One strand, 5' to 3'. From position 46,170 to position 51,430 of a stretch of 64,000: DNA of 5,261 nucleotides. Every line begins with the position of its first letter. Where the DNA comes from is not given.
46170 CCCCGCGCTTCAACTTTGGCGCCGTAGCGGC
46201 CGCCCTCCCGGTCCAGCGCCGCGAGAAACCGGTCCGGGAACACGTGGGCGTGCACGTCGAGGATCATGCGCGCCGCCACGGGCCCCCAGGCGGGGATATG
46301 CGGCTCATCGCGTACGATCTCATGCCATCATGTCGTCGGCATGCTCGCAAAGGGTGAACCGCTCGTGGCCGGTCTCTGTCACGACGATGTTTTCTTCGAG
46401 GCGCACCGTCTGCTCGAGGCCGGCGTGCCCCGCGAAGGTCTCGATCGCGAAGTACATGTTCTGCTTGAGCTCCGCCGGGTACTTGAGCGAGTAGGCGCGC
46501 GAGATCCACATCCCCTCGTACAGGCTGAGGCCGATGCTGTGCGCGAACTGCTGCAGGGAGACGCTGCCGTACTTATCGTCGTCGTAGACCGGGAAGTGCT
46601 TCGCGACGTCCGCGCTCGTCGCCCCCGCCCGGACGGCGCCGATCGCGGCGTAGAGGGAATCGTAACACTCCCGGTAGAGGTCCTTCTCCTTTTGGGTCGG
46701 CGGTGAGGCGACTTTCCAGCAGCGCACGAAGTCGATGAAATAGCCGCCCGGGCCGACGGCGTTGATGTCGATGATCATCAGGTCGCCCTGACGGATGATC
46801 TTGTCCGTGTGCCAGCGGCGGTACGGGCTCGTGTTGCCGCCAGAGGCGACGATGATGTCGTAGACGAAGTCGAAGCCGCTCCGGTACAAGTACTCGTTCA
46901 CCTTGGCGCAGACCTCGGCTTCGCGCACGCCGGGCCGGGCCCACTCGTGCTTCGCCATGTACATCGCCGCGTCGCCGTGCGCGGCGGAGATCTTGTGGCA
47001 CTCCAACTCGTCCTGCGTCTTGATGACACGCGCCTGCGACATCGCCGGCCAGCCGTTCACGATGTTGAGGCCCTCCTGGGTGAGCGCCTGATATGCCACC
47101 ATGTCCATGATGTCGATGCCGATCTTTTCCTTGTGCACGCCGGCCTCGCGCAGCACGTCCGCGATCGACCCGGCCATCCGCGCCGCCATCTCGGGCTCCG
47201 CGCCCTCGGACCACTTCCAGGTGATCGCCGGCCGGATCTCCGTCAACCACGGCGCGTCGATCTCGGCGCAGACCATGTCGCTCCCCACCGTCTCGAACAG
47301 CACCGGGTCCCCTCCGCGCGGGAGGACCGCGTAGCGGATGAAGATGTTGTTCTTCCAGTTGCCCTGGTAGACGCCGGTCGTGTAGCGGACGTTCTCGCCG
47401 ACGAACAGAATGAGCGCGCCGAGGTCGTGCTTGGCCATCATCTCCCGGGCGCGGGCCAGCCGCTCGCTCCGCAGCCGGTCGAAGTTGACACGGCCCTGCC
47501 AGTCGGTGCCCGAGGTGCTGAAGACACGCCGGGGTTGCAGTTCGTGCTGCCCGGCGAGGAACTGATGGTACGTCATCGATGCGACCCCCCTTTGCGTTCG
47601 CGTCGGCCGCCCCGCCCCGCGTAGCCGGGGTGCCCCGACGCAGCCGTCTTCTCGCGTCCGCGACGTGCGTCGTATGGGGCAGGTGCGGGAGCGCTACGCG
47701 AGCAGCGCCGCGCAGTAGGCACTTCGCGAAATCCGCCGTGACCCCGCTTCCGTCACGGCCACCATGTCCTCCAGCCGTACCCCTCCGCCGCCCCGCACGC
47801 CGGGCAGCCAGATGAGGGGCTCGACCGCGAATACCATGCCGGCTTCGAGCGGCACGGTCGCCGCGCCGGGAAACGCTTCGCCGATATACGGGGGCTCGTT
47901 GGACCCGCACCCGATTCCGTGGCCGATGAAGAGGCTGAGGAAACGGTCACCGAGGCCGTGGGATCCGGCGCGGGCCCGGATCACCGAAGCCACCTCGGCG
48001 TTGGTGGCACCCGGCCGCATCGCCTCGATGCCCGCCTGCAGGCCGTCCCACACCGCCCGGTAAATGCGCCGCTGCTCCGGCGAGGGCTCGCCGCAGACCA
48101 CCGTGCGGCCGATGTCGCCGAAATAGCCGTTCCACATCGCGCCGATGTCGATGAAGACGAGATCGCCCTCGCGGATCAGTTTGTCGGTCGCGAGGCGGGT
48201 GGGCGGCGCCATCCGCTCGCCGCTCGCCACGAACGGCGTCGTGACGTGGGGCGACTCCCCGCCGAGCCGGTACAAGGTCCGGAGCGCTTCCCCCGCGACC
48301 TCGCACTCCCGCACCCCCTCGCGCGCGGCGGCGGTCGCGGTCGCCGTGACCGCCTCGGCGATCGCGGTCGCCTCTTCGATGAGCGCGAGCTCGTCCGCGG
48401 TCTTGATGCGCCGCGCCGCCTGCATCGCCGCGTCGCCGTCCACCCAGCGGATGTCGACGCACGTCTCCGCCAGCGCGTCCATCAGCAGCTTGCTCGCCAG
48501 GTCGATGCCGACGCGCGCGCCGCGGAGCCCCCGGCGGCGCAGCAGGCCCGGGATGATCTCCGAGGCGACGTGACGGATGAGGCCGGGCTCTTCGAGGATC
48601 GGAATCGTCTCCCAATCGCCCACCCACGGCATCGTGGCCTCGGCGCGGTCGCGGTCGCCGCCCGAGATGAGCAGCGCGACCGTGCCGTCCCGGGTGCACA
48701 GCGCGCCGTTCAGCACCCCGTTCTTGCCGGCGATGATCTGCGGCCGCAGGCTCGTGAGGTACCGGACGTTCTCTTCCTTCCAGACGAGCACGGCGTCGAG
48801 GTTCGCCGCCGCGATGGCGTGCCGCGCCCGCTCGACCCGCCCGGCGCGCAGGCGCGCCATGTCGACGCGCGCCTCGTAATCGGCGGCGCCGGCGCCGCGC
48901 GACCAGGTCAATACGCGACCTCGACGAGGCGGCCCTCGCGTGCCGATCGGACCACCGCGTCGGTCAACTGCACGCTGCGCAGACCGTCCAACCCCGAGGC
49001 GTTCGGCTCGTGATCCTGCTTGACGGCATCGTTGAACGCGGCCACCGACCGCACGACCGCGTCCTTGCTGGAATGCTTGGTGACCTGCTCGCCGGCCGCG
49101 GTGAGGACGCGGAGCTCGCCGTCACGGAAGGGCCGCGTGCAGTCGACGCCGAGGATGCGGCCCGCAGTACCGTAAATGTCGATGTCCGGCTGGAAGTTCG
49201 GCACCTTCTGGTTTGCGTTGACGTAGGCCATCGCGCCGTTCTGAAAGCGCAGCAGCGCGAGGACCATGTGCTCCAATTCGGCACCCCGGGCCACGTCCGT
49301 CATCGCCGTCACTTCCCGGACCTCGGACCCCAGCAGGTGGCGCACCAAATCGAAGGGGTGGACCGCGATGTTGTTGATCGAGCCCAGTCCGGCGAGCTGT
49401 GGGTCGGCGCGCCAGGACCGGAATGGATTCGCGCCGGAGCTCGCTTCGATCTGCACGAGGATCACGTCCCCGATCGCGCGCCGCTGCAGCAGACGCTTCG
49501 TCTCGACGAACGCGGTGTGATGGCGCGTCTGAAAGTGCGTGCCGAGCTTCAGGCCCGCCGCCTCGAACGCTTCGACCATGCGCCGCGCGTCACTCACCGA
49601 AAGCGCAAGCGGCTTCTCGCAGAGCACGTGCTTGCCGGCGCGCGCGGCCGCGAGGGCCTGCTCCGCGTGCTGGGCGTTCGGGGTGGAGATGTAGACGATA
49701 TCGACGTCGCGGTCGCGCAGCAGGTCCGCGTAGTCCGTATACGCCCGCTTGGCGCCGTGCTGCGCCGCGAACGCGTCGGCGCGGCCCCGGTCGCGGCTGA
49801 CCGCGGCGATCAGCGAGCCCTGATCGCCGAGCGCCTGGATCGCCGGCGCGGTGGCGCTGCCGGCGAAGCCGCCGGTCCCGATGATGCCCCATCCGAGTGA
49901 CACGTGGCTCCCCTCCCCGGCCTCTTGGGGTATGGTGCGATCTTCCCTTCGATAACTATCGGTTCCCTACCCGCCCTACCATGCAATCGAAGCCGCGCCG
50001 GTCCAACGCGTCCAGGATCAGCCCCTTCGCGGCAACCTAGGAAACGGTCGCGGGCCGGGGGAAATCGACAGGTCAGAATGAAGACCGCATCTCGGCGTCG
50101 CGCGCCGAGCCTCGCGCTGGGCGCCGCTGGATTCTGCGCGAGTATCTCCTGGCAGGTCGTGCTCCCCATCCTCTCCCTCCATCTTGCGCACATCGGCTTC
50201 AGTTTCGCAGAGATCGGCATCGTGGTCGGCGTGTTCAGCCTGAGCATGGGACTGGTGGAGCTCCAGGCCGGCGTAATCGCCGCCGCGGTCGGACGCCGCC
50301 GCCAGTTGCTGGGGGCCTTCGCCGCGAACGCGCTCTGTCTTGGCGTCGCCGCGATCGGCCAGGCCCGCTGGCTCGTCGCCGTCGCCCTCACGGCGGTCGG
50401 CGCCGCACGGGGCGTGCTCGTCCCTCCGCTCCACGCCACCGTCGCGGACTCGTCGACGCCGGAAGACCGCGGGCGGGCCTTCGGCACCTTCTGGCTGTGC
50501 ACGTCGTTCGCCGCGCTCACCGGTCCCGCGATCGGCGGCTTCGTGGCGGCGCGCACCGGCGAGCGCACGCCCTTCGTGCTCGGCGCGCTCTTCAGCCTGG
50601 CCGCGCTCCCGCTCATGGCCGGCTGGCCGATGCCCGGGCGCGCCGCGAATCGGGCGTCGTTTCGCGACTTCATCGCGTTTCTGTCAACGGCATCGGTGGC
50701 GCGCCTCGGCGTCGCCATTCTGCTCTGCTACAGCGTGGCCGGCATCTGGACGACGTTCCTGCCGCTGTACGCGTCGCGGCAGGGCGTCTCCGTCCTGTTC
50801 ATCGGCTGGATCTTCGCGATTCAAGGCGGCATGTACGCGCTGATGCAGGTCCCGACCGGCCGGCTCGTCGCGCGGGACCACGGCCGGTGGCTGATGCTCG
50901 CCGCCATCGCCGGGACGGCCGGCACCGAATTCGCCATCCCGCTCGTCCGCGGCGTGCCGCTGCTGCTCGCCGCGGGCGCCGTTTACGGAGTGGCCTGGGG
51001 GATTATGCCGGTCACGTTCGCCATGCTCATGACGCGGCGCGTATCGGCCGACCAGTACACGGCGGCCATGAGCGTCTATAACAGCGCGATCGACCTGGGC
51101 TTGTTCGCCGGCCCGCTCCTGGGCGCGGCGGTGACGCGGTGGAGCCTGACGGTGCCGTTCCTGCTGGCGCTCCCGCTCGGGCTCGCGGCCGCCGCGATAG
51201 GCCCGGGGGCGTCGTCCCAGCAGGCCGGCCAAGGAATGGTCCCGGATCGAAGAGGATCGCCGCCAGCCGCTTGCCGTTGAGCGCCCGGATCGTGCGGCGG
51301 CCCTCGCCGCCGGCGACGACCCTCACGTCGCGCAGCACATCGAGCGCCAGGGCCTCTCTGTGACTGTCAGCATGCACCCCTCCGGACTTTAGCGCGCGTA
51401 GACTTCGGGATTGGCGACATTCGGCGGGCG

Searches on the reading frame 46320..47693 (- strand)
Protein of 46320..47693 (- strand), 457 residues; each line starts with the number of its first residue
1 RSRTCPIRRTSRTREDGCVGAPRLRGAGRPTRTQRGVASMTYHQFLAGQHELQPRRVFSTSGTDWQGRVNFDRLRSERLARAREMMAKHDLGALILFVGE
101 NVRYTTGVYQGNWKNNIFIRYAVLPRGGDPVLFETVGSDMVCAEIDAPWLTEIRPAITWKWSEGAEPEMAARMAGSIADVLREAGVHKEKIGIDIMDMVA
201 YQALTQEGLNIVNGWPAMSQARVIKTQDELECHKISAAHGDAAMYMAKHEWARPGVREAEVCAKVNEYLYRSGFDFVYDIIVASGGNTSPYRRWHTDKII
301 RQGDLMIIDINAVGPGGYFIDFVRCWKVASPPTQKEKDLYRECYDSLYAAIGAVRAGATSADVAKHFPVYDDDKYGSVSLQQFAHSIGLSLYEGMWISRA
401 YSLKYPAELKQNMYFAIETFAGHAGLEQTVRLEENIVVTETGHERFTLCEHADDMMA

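Call 45: search_protein_families(library=pfam, proteins=[window:46320-47693:-], max_evalue=0.0001)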
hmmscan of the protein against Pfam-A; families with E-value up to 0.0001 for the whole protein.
window:46320-47693:- (457 aa): 2 families
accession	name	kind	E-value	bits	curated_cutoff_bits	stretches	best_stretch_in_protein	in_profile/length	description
PF00557.29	Peptidase_M24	-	8e-31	107.9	23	1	232-440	2-208/208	Metallopeptidase family M24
PF01321.24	Creatinase_N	-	7.3e-07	30.2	22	1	78-215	1-119/128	Creatinase/Prolidase N-terminal domain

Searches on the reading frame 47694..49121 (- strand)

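Call 45: search_protein_families(library=pfam, proteins=[window:47694-49121:-], max_evalue=0.0001)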
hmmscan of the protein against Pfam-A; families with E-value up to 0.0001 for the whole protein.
window:47694-49121:- (475 aa): 2 families
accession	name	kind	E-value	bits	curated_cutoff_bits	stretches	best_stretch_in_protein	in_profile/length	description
PF00557.29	Peptidase_M24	-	1.7e-52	178.7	23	1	247-458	2-208/208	Metallopeptidase family M24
PF01321.24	Creatinase_N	-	3.3e-09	37.8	22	1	95-239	1-128/128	Creatinase/Prolidase N-terminal domain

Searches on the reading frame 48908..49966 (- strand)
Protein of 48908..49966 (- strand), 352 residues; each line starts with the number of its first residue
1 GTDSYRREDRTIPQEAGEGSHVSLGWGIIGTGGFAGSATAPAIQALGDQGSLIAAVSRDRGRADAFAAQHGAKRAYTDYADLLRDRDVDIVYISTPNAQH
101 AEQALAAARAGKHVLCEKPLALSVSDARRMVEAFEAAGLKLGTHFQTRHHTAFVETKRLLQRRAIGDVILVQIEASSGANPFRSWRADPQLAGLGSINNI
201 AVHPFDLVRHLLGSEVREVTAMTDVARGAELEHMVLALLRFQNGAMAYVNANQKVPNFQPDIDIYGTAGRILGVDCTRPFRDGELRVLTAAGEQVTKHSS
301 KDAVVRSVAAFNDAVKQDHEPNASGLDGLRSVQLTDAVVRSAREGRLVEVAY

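Call 45: search_protein_families(library=pfam, proteins=[window:48908-49966:-], max_evalue=0.0001)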
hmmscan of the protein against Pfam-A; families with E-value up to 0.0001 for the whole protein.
window:48908-49966:- (352 aa): 4 families
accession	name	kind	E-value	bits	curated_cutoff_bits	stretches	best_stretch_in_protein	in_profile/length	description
PF01408.29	GFO_IDH_MocA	-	1.8e-30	106.5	24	1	25-142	2-117/120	Oxidoreductase family, NAD-binding Rossmann fold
PF22725.1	GFO_IDH_MocA_C3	-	4.5e-25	88.5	27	1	154-271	2-123/124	GFO/IDH/MocA C-terminal domain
PF02894.22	GFO_IDH_MocA_C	-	9.5e-20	71.8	22.9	1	157-350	1-218/218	Oxidoreductase family, C-terminal alpha/beta domain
PF03447.22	NAD_binding_3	-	4.5e-06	27.8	24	1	33-140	3-112/116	Homoserine dehydrogenase, NAD binding domain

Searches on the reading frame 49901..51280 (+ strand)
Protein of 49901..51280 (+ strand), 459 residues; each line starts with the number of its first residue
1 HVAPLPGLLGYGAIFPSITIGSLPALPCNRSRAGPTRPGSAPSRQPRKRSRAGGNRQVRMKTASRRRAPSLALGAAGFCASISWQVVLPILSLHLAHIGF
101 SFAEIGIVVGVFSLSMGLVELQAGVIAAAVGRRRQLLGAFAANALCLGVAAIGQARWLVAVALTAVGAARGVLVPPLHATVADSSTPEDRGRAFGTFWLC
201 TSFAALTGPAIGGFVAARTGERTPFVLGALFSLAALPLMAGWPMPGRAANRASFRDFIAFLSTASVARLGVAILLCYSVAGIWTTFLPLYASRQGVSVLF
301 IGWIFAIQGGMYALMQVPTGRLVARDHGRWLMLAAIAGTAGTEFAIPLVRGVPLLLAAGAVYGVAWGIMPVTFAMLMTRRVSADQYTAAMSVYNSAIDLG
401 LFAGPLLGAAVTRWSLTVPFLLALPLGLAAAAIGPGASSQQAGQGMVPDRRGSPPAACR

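Call 46: search_protein_families(library=pfam, proteins=[window:49901-51280:+], max_evalue=0.0001)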
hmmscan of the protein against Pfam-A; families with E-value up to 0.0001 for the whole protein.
window:49901-51280:+ (459 aa): 2 families
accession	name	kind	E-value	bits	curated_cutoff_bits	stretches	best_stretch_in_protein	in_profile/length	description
PF07690.21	MFS_1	-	7.6e-39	134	33.4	2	75-297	3-235/347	Major Facilitator Superfamily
PF12832.13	MFS_1_like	-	8e-08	32.2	25.2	1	87-410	18-360/373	MFS_1 like family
